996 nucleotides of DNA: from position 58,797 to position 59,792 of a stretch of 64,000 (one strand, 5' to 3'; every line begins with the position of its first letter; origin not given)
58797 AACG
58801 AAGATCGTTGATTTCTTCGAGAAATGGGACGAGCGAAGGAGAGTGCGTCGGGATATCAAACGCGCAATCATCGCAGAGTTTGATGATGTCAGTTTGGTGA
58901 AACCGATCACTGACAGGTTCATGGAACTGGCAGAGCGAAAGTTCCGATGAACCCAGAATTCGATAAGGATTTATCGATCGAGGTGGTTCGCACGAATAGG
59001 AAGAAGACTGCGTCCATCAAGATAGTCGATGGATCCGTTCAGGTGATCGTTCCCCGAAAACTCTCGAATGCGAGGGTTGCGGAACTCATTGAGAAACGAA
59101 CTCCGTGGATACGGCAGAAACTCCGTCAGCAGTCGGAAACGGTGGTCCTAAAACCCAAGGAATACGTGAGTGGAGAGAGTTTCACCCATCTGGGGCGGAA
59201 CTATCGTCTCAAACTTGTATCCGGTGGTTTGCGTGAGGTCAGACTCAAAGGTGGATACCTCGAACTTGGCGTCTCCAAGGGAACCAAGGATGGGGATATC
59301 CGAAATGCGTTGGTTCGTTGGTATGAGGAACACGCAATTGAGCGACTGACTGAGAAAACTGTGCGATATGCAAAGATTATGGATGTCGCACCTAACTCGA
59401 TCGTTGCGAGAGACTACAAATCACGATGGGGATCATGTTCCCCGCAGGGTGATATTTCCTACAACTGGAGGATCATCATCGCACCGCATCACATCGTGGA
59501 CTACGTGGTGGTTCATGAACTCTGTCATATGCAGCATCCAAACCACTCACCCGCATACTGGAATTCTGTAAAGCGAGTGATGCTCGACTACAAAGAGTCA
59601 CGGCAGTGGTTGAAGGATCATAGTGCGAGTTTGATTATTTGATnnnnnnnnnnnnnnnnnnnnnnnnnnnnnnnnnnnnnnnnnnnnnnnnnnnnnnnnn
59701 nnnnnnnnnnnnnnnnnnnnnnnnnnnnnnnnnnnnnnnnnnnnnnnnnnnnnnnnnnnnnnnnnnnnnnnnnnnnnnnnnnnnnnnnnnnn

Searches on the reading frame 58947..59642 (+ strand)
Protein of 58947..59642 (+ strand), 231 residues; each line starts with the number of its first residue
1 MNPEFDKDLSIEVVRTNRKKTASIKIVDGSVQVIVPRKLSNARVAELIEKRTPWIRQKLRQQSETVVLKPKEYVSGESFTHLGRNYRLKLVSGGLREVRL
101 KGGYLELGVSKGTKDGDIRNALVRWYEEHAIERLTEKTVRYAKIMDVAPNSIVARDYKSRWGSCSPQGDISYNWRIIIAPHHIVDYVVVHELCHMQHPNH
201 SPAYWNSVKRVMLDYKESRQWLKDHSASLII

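Call 47: search_protein_families(library=pfam, proteins=[window:58947-59642:+], max_evalue=0.001)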
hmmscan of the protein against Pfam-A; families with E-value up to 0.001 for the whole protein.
window:58947-59642:+ (231 aa): 1 family
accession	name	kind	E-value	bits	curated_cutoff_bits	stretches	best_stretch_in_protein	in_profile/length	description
PF01863.23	YgjP-like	-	2.6e-61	207.7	26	1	20-225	1-207/207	YgjP-like, metallopeptidase domain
